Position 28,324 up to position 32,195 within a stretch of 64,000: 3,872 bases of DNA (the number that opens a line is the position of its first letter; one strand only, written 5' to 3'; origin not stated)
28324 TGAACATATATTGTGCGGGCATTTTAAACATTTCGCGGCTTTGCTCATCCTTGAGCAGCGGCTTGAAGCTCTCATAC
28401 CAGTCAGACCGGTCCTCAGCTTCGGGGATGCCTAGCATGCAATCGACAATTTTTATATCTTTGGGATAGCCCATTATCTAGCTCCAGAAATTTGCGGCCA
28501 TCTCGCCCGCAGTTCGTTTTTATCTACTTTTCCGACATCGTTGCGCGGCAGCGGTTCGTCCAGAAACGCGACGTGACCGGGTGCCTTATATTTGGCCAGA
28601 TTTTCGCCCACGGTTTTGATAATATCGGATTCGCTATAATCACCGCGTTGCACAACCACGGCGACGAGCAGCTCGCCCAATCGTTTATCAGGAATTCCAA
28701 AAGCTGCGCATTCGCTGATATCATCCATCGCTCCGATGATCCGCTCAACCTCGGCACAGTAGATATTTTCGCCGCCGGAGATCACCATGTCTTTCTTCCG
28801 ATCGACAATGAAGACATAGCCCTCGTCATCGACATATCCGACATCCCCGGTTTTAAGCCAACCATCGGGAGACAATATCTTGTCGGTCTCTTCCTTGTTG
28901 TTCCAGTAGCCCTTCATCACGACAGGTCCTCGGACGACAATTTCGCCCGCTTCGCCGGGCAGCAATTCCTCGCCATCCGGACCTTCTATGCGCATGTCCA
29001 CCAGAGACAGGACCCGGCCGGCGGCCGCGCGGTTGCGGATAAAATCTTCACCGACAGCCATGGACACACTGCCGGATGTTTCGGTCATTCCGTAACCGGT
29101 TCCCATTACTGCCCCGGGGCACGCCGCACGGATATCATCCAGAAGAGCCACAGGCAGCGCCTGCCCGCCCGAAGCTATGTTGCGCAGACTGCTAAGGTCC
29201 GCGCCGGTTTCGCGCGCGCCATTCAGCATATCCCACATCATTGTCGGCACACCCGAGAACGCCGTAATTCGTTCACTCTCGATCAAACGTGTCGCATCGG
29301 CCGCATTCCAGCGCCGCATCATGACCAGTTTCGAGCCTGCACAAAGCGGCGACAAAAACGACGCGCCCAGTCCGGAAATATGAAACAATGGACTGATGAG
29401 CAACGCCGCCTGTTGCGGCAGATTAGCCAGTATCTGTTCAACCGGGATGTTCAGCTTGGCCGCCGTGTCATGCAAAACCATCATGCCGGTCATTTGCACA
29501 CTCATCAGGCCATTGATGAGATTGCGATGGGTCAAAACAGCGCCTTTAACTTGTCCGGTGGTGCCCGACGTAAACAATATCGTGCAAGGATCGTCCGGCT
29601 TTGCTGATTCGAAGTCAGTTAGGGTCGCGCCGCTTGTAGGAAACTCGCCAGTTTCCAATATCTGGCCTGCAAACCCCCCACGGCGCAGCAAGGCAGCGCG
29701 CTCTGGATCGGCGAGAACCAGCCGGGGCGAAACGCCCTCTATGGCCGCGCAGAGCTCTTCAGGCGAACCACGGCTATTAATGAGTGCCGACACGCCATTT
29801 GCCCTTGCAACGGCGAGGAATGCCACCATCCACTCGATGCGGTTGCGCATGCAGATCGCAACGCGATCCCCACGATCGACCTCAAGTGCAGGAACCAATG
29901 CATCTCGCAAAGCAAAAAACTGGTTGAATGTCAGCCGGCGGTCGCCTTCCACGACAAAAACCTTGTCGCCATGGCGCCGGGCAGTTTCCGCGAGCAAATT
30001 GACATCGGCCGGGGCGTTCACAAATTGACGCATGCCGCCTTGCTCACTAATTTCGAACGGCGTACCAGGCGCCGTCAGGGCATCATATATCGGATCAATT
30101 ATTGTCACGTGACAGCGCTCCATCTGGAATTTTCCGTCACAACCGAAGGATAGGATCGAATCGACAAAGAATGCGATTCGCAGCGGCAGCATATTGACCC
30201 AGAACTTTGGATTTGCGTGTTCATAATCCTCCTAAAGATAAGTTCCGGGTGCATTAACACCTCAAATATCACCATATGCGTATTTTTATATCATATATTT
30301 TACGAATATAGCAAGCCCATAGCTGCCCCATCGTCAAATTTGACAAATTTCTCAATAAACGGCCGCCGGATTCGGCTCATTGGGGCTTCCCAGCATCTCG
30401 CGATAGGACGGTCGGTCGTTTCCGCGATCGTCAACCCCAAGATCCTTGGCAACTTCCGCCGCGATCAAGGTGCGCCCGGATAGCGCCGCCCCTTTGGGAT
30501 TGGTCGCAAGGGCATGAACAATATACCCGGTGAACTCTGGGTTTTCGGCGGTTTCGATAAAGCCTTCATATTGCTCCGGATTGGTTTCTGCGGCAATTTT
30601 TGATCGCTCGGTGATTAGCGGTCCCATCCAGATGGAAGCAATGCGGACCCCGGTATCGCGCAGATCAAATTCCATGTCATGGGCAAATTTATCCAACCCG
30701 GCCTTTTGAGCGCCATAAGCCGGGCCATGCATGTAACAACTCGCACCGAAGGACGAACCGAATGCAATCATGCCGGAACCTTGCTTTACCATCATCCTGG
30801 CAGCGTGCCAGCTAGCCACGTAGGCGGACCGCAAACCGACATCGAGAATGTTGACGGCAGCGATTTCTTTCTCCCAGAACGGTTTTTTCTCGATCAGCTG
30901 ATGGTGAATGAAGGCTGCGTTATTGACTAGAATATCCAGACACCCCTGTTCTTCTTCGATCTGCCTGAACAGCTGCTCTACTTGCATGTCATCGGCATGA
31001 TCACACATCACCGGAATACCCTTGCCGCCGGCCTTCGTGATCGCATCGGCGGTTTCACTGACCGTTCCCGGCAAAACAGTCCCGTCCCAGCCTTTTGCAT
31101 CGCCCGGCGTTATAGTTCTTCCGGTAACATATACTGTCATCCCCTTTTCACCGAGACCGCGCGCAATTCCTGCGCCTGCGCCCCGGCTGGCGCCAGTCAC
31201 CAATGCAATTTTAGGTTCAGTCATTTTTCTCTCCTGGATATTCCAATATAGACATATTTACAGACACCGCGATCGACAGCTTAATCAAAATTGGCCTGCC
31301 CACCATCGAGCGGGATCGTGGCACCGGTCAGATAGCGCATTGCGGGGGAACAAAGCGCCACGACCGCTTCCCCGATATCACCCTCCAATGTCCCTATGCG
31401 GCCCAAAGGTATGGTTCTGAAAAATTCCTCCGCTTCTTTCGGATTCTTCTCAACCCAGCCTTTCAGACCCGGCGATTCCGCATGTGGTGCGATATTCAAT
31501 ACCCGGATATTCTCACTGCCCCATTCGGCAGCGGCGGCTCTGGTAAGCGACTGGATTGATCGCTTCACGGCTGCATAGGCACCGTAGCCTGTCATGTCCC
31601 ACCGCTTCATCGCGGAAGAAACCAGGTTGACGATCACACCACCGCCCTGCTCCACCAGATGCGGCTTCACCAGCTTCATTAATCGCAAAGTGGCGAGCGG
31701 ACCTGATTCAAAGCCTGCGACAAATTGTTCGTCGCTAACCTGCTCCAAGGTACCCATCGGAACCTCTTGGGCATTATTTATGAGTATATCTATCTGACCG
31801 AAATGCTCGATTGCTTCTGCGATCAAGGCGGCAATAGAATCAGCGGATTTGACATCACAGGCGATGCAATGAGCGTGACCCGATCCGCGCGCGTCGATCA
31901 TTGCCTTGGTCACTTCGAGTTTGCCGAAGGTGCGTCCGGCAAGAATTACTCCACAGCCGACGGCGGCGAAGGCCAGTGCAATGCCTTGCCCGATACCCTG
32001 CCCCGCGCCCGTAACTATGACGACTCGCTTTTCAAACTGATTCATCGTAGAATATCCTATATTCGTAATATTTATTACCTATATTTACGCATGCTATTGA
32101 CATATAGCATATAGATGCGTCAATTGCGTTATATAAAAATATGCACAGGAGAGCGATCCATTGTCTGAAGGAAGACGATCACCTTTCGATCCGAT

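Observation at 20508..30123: Non-canonical operon: CoA ligase, atypical amidohydrolase, Rieske oxygenase, exported amidase, SDR, MFS, two Lrp genes (plus a second Rieske gene)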

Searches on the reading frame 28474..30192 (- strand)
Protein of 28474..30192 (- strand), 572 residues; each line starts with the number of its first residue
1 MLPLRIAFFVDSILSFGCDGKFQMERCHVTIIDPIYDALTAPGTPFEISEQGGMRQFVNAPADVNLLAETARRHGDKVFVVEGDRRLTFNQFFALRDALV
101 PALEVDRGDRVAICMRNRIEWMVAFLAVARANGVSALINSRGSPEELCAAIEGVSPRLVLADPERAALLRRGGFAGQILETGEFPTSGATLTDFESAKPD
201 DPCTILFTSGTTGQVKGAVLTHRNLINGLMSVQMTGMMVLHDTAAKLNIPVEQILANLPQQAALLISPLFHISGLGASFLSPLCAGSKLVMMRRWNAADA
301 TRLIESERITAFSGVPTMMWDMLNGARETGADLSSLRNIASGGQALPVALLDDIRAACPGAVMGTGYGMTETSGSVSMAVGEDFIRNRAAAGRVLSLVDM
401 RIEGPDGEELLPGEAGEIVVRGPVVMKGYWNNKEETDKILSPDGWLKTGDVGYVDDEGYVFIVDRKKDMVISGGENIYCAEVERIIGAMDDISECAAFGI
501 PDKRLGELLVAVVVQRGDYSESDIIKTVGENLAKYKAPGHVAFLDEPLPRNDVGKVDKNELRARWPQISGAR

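Call 4: search_protein_families(library=pfam, proteins=[window:28474-30192:-])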
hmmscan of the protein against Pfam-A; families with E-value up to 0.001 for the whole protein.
window:28474-30192:- (572 aa): 2 families
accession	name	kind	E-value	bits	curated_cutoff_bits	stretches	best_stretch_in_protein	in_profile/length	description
PF00501.34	AMP-binding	-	1.3e-77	261.7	29.9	1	68-430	2-384/384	AMP-binding enzyme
PF13193.12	AMP-binding_C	-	2.6e-14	54.3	24.5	1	481-555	1-76/76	AMP-binding enzyme C-terminal domain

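Call 5: search_protein_families(library=ncbifam, proteins=[window:28474-30192:-])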
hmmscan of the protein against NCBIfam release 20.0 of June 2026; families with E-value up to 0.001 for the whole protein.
window:28474-30192:- (572 aa): 106 families (the best 25 are shown)
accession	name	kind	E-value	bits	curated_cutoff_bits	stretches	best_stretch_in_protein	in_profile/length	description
NF004837.0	PRK06187.1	subfamily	7.8e-116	387.4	476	1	65-565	12-522/531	long-chain-fatty-acid--CoA ligase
NF052580.1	Str24CoAsynCasG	equivalog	7.7e-109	364.5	750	1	35-561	10-546/548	steroid-24-oyl-CoA synthetase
NF005307.0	PRK06839.1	equivalog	5.7e-94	315.5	748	1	70-561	11-489/496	o-succinylbenzoate--CoA ligase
NF005801.1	PRK07656.1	equivalog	1.3e-92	311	657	1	66-562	6-500/500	FadD3 family acyl-CoA ligase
NF006182.0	PRK08316.1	subfamily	7.5e-86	288.7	663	1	66-566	16-518/523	fatty acyl-CoA synthetase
NF002966.0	PRK03640.1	equivalog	7.8e-83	278.7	556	1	65-564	6-479/483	o-succinylbenzoate--CoA ligase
NF005702.0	PRK07514.1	subfamily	1.1e-82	278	558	1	81-566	24-501/506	malonyl-CoA synthase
NF006181.0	PRK08314.1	subfamily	1.4e-81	274.5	705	2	195-561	199-550/563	long-chain-fatty-acid--CoA ligase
TIGR01923.1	menE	equivalog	1.1e-79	268.3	330.15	1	97-561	10-442/442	o-succinylbenzoate--CoA ligase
NF006572.0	PRK09088.1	equivalog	9.6e-79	265.3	696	1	104-564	49-486/491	acyl-CoA synthetase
NF005857.1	PRK07786.1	exception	4.4e-78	263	733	2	199-565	165-512/513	fatty-acid--CoA ligase FadD5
NF009233.0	PRK12583.1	subfamily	7.3e-77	259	832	2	196-563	197-548/558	fatty acid CoA ligase family protein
NF004114.0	PRK05605.1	equivalog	8.5e-73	245.6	766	1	188-564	210-568/575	long-chain-fatty-acid--CoA ligase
NF005463.0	PRK07059.1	subfamily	3.2e-72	243.7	869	1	196-563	200-554/557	long-chain-fatty-acid--CoA ligase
NF009071.0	PRK12406.1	subfamily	3.6e-72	243.4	701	1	196-565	149-502/510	acyl-CoA synthetase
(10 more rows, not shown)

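Call 51: search_solved_structures(query=window:28474-30123:-, max_evalue=1e-40)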
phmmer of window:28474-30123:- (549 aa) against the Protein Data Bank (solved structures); distinct sequences matched with E-value up to 1e-40: 30.
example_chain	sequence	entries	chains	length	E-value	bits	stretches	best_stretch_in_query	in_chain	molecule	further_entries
8weu_A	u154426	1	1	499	6.2e-69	236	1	47-542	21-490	Fatty-acyl-CoA synthase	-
8wev_A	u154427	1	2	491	6.5e-69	236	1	47-542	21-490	Feruloyl-CoA Synthetase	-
3r44_A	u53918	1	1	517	5.7e-67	229.6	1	60-542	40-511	fatty acyl CoA synthetase FADD13 (FATTY-ACYL-CoA SYNTHETASE)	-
8r2q_A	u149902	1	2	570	5.9e-65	222.9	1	80-542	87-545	Probable fatty-acid-CoA ligase FadD5 (Fatty-acid-CoA synthetase) (Fatty-acid-CoA synthase)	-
5buq_A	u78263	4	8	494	2.2e-62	214.4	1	42-539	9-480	2-succinylbenzoate--CoA ligase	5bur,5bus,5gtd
5x8f_A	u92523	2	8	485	4.1e-62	213.5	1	42-539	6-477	2-succinylbenzoate--CoA ligase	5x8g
4fuq_A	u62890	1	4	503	3.6e-58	200.5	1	239-543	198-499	Malonyl CoA synthetase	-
4gxr_A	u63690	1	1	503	1.5e-57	198.4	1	239-543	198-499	Malonyl CoA synthetase, Benzoate-CoA ligase Chimeric protein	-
4fut_A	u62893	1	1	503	2.6e-57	197.7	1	239-543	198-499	Malonyl CoA synthetase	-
4gxq_A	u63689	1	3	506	3.1e-57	197.4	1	79-543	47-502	Malonyl CoA synthetase, Benzoate-CoA ligase Chimeric protein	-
3a9u_A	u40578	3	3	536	5.1e-54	186.8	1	82-541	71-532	4-coumarate--CoA ligase | 4-coumarate:CoA ligase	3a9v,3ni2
5u95_A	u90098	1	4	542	1e-53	185.8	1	86-541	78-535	4-coumarate--CoA ligase 2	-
5bsm_A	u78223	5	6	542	5.1e-53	183.5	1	86-541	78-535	4-coumarate--CoA ligase 2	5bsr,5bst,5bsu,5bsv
5bsw_A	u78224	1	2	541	5.1e-53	183.5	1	86-541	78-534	4-coumarate--CoA ligase 2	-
3tsy_A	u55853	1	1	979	8.1e-52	179.6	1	160-542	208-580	Fusion Protein 4-coumarate--CoA ligase 1, Resveratrol synthase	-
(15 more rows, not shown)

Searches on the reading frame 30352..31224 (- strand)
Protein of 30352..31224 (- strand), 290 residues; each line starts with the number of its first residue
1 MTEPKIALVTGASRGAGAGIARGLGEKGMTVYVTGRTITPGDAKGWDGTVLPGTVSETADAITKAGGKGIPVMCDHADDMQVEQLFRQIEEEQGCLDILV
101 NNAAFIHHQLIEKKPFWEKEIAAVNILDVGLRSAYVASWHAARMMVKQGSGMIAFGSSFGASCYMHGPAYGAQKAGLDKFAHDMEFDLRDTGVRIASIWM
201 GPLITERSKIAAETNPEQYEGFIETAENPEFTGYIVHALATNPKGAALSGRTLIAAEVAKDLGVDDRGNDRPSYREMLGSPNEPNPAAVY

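Call 23: search_protein_families(library=pfam, proteins=[window:30352-31224:-], max_evalue=0.00001)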
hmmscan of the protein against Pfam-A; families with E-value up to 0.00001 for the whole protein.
window:30352-31224:- (290 aa): 2 families
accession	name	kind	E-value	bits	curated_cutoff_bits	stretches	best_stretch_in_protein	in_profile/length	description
PF00106.31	adh_short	-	2.8e-29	102.4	26.6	1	5-209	1-188/195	short chain dehydrogenase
PF13561.12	adh_short_C2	-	2.9e-22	79.9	27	1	11-213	1-186/236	Enoyl-(Acyl carrier protein) reductase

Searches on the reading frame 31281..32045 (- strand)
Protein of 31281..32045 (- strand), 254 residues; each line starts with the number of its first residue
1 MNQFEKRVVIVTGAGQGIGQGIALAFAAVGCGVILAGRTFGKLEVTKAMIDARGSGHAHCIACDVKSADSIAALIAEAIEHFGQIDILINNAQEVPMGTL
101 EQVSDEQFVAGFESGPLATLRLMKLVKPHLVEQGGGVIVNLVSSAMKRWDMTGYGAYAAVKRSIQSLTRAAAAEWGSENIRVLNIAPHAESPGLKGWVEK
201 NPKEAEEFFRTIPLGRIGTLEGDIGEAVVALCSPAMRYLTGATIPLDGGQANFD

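Call 23: search_protein_families(library=pfam, proteins=[window:31281-32045:-], max_evalue=0.00001)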
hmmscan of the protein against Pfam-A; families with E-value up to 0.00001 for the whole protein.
window:31281-32045:- (254 aa): 3 families
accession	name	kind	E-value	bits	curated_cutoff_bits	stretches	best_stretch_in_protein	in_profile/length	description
PF13561.12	adh_short_C2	-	2.4e-44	152.1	27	1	13-249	1-234/236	Enoyl-(Acyl carrier protein) reductase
PF00106.31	adh_short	-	2.6e-38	131.9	26.6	1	7-188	1-180/195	short chain dehydrogenase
PF08659.16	KR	-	1.2e-09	38.8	22.6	1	9-170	3-162/180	KR domain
